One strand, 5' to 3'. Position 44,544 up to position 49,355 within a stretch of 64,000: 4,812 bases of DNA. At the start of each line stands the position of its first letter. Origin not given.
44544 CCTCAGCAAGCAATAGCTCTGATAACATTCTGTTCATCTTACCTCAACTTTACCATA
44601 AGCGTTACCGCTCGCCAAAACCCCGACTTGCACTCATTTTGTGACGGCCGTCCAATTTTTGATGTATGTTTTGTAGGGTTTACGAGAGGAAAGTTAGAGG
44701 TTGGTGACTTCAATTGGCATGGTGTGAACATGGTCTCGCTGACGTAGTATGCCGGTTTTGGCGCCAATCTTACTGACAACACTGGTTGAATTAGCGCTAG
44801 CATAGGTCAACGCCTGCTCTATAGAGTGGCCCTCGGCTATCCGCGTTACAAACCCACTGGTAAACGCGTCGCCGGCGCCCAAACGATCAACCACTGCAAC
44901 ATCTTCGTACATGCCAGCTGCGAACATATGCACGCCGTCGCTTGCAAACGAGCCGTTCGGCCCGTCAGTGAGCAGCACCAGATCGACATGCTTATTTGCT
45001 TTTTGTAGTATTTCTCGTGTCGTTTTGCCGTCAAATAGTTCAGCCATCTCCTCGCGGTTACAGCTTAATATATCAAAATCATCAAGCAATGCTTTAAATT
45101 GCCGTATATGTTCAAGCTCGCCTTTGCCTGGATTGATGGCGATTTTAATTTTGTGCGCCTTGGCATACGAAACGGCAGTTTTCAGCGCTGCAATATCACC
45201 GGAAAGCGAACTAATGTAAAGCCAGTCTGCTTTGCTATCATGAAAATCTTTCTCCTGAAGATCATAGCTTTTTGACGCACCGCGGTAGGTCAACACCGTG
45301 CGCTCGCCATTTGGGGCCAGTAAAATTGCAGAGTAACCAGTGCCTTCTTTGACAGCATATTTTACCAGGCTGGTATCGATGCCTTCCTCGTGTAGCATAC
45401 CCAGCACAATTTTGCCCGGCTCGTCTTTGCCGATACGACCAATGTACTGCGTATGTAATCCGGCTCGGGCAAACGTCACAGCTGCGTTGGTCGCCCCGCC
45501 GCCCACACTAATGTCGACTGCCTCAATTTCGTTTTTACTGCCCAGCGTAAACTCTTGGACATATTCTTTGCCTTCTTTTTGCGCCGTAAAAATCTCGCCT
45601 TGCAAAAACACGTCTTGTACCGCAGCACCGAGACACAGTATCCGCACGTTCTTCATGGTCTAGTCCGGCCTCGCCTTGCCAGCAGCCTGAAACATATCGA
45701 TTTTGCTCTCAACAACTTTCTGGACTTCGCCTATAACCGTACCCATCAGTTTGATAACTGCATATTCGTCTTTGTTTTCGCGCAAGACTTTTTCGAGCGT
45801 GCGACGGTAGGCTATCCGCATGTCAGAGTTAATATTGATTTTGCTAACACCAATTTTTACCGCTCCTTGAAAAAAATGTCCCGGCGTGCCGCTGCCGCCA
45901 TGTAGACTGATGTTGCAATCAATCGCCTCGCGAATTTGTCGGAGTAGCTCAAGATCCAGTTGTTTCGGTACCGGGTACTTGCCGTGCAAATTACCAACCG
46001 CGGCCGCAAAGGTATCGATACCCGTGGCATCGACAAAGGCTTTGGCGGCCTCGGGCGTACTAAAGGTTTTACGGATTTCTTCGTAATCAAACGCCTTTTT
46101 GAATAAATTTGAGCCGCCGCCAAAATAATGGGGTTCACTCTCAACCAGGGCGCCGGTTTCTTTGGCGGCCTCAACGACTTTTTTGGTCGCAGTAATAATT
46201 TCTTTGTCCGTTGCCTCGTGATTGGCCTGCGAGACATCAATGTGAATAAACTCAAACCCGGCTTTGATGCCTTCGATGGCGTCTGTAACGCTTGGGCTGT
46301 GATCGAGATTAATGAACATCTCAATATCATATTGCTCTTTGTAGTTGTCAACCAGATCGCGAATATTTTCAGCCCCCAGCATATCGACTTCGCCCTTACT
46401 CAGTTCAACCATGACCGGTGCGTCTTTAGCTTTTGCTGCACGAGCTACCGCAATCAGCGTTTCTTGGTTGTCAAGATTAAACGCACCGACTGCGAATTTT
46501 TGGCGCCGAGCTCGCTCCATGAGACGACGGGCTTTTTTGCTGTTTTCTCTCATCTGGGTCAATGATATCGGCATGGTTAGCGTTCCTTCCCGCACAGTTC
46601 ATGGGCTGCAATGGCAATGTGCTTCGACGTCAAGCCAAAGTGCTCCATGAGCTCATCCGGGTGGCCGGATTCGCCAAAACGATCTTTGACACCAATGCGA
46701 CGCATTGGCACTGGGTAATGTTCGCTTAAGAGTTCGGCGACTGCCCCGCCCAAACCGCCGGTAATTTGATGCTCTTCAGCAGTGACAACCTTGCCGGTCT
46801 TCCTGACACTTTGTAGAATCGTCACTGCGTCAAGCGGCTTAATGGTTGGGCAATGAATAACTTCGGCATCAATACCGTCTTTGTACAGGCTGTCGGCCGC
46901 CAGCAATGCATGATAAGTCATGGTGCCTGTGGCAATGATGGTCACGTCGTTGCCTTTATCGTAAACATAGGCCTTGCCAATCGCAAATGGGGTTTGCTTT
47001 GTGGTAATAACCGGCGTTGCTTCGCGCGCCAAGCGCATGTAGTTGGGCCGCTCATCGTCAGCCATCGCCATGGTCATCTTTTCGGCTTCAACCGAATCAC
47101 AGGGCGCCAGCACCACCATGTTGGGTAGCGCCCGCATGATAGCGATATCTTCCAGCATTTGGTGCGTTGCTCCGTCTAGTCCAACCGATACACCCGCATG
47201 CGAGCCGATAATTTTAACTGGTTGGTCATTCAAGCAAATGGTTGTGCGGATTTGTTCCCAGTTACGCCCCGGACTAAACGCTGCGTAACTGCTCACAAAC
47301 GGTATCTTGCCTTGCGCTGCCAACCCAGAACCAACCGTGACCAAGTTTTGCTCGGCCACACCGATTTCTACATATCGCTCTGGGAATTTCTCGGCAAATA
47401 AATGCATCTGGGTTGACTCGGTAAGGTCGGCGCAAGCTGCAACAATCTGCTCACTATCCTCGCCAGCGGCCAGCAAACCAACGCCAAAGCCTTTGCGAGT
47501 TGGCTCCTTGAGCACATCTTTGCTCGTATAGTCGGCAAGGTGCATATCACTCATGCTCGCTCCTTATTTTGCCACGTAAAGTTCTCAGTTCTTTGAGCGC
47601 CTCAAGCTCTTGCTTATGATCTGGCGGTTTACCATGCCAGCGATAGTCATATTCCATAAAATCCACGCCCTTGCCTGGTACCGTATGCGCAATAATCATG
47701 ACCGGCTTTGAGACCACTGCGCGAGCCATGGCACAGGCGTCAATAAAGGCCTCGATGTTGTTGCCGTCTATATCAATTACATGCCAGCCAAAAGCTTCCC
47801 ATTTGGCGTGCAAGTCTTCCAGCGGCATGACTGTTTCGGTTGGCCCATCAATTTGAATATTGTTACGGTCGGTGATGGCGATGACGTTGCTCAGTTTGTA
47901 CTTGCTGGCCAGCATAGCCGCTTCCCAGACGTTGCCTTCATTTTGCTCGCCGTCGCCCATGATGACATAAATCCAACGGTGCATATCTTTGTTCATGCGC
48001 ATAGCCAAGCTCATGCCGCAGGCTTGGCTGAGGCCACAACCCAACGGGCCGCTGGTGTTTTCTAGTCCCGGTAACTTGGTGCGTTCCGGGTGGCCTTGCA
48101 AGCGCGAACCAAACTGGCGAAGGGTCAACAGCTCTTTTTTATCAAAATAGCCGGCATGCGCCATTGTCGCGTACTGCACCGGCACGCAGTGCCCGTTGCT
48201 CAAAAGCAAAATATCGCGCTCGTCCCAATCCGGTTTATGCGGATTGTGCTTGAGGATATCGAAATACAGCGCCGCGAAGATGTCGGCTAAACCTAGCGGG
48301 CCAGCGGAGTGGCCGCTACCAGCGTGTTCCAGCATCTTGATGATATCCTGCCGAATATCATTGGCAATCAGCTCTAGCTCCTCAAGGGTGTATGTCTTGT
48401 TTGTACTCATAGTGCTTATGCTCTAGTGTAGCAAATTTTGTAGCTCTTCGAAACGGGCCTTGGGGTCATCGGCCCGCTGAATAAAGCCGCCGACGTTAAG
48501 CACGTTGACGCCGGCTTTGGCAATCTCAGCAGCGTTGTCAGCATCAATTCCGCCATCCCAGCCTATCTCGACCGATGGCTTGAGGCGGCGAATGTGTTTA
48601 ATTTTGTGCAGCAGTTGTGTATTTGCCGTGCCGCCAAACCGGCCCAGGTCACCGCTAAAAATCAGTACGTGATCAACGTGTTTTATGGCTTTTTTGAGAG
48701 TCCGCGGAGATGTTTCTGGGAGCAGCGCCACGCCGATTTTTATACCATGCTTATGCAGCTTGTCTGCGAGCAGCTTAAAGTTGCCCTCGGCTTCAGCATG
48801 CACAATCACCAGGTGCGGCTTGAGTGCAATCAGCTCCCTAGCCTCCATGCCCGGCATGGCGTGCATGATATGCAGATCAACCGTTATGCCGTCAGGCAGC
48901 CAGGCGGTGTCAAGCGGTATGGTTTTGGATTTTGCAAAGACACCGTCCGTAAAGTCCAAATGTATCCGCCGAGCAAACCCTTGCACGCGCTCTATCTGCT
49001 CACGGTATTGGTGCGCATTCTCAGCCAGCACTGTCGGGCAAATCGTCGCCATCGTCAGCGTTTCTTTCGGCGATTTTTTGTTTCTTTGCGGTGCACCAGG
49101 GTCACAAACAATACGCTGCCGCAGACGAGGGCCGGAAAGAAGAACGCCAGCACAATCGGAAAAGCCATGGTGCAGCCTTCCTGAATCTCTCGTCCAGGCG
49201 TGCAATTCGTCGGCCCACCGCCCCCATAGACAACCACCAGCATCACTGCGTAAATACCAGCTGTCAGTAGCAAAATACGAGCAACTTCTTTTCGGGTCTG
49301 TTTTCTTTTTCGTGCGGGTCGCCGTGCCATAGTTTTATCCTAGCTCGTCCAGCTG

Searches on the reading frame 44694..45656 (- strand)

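Call 13: search_protein_families(library=pfam, proteins=[window:44694-45656:-], max_evalue=0.00001)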
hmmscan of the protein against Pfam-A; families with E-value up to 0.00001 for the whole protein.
window:44694-45656:- (320 aa): 1 family
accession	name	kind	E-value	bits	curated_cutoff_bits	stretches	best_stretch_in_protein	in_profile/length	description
PF00294.29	PfkB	-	2e-42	146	25.8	1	34-301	19-297/302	pfkB family carbohydrate kinase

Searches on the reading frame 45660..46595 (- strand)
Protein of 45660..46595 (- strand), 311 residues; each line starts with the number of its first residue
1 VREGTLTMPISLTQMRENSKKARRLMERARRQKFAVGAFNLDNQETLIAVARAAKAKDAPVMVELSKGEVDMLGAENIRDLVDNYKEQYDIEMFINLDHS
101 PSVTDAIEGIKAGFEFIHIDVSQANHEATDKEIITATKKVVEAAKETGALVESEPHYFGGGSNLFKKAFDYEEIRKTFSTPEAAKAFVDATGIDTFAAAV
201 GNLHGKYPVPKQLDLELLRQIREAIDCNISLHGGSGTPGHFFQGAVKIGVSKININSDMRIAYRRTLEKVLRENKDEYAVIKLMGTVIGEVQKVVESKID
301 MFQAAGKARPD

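Call 13: search_protein_families(library=pfam, proteins=[window:45660-46595:-], max_evalue=0.00001)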
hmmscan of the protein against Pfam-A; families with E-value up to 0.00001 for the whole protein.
window:45660-46595:- (311 aa): 1 family
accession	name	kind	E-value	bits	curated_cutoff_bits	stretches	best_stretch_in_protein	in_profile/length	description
PF01116.26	F_bP_aldolase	-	7.6e-65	219.6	25.5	1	21-307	2-277/277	Fructose-bisphosphate aldolase class-II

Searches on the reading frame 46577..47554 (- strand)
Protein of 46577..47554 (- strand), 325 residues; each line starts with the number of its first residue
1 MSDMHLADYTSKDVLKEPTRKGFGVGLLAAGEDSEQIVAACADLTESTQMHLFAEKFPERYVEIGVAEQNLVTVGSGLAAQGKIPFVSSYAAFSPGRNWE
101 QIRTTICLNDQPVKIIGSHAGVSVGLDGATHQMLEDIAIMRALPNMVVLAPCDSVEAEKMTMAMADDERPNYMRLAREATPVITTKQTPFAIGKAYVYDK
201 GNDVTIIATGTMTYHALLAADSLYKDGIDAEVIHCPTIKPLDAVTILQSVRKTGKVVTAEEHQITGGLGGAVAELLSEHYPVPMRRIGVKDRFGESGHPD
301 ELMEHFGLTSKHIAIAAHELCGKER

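Call 13: search_protein_families(library=pfam, proteins=[window:46577-47554:-], max_evalue=0.00001)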
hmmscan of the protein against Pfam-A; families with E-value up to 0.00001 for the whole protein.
window:46577-47554:- (325 aa): 3 families
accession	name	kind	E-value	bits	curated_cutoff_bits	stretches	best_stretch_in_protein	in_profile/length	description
PF02780.25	Transketolase_C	-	2.5e-37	128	25.9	1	193-313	1-124/124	Transketolase, C-terminal domain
PF02779.29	Transket_pyr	-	3.7e-37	128.1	27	1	19-180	5-172/174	Transketolase, pyrimidine binding domain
PF22613.1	Transketolase_C_1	-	3e-08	34.3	27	1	197-309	4-113/113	Transketolase-like TK C-terminal domain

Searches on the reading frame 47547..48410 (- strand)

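Call 24: search_protein_families(library=pfam, proteins=[window:47547-48410:-], max_evalue=0.0001)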
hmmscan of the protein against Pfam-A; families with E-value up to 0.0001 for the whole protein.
window:47547-48410:- (287 aa): 3 families
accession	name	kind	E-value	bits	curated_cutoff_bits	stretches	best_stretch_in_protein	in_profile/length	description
PF00456.26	Transketolase_N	-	1.6e-58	198.7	22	1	15-273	5-272/334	Transketolase, thiamine diphosphate binding domain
PF00676.26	E1_dh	-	1.7e-11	44.1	22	1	115-238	95-219/300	Dehydrogenase E1 component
PF13292.11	DXP_synthase_N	-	1.2e-09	38.3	21.2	1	6-188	12-176/274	1-deoxy-D-xylulose-5-phosphate synthase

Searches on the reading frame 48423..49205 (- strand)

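Call 24: search_protein_families(library=pfam, proteins=[window:48423-49205:-], max_evalue=0.0001)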
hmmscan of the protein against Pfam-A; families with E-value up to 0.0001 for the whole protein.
window:48423-49205:- (260 aa): 1 family
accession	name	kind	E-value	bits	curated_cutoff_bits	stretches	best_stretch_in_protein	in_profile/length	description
PF00834.25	Ribul_P_3_epim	-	1.2e-26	93.8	21.1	1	55-239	2-194/198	Ribulose-phosphate 3 epimerase family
